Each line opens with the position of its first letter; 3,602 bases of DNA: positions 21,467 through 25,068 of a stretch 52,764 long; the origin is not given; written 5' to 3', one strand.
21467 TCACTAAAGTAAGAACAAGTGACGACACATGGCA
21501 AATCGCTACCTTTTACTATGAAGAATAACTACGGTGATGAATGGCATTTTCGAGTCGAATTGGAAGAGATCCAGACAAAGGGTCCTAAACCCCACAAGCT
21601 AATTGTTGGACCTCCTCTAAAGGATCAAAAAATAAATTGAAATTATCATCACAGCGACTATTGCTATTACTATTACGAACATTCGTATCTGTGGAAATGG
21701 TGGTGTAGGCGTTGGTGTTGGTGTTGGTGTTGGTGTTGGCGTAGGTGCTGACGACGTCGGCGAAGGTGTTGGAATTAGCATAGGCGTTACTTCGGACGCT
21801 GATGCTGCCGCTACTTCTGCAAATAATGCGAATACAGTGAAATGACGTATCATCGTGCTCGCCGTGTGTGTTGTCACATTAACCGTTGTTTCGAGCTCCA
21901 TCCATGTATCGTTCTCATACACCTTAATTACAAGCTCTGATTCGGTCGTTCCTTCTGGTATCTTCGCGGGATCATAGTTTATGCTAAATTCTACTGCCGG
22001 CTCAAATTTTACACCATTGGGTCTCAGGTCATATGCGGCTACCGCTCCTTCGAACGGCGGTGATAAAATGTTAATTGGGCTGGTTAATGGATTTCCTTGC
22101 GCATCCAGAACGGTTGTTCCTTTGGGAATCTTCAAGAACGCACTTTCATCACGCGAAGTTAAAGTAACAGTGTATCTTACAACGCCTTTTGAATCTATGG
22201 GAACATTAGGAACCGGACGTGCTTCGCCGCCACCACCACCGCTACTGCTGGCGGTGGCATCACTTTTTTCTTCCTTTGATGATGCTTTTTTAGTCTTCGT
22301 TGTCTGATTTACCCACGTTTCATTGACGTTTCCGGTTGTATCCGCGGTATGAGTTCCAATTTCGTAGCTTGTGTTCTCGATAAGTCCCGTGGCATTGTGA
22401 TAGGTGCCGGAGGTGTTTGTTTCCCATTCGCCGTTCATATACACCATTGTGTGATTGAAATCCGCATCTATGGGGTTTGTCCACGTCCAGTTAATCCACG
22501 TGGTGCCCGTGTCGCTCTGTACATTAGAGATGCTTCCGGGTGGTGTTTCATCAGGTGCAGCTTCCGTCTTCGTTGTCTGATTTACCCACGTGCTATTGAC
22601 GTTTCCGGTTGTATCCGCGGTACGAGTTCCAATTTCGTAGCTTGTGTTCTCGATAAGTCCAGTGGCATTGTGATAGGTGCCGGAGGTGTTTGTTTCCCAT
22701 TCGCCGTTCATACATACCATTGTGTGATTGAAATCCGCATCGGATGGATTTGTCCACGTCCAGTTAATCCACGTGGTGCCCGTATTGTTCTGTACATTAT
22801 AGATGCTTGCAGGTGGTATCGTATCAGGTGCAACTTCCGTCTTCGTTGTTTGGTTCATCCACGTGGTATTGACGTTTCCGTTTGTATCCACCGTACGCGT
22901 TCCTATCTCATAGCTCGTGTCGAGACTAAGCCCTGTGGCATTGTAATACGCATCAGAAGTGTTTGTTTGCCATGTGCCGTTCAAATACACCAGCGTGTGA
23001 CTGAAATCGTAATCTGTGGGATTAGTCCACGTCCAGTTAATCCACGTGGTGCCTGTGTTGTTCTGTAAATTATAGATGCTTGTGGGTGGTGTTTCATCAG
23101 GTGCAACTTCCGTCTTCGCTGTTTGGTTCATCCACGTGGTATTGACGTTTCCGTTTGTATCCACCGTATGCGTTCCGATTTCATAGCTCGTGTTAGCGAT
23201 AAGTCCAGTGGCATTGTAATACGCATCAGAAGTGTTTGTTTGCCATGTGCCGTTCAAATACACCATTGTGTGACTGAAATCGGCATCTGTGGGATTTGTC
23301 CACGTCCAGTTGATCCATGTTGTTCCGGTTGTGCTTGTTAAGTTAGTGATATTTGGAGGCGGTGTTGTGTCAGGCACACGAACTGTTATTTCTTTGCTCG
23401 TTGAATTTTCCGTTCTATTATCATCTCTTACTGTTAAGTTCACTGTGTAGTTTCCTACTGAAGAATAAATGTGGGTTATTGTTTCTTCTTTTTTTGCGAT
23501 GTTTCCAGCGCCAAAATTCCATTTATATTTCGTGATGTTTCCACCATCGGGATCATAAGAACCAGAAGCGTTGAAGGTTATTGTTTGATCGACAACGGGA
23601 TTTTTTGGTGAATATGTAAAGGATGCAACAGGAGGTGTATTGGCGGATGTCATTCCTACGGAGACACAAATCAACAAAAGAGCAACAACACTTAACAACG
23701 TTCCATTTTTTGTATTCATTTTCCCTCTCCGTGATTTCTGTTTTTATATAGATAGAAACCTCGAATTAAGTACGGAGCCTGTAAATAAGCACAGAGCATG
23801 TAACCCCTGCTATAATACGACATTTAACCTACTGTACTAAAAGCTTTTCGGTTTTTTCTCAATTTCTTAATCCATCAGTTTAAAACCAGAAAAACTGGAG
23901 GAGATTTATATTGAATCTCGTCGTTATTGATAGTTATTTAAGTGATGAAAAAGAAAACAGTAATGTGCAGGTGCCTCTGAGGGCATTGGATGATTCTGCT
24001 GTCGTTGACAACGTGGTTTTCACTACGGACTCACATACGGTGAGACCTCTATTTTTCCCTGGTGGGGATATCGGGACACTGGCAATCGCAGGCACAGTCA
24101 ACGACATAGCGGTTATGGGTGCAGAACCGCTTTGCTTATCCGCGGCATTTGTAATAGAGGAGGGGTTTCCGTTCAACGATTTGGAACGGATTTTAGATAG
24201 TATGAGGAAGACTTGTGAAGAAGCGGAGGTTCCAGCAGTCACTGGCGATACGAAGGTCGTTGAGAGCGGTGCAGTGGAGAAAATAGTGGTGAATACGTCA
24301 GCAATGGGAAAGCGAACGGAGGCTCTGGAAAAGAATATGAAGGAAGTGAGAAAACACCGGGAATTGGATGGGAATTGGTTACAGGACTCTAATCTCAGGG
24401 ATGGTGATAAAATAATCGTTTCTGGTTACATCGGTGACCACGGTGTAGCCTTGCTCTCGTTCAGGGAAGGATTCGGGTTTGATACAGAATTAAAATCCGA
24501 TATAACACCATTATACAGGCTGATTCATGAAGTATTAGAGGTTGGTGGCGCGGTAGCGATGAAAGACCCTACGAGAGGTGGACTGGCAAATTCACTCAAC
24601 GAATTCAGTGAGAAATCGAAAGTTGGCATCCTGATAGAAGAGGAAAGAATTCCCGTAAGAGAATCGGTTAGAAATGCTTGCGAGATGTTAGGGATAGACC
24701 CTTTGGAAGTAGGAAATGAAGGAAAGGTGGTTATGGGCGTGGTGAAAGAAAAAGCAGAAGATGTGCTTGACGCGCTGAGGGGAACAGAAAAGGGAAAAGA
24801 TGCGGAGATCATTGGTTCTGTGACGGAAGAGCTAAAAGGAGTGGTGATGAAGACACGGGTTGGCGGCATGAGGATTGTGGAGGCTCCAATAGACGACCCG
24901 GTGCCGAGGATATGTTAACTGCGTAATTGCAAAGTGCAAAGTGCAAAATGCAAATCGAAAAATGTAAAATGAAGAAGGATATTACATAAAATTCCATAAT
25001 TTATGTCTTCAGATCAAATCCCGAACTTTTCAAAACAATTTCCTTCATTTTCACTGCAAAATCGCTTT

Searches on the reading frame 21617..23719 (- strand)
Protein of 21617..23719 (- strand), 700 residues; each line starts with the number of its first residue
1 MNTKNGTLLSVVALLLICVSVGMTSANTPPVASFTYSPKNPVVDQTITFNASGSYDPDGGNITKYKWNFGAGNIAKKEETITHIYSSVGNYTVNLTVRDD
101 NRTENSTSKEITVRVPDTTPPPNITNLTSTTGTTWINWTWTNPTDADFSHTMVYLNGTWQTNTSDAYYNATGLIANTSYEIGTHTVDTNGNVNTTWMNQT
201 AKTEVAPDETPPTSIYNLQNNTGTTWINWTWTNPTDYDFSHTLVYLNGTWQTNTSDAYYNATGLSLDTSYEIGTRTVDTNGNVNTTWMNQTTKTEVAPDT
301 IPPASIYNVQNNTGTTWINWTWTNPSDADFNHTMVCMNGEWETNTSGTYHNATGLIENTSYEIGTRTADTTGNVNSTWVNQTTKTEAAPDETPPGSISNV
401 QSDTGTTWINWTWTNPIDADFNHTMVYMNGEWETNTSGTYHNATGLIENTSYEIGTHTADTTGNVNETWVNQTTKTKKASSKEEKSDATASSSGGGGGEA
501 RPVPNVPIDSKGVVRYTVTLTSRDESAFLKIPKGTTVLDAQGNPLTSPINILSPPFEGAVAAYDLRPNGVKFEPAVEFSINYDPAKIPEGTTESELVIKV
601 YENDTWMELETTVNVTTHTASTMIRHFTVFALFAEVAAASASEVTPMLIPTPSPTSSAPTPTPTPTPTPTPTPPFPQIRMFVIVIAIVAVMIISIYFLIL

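Call 29: search_protein_families(library=pfam, proteins=[window:21617-23719:-], max_evalue=0.001)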
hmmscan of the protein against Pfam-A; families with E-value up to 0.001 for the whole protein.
window:21617-23719:- (700 aa): 2 families
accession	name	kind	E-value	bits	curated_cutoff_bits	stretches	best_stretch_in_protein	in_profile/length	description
PF18911.6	PKD_4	-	1.8e-19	70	27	1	27-114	1-84/85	PKD domain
PF00801.26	PKD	-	2.6e-13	50.2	23.5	1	37-107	5-75/80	PKD domain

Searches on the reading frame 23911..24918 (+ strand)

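Call 29: search_protein_families(library=pfam, proteins=[window:23911-24918:+], max_evalue=0.001)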
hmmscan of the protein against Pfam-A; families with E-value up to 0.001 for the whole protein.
window:23911-24918:+ (335 aa): 2 families
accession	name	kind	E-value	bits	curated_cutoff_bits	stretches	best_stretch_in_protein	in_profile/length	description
PF02769.27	AIRS_C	-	9.1e-27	94.6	23.1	1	163-312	1-153/156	AIR synthase related protein, C-terminal domain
PF00586.29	AIRS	-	8.7e-24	84.6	24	1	27-134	2-111/112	AIR synthase related protein, N-terminal domain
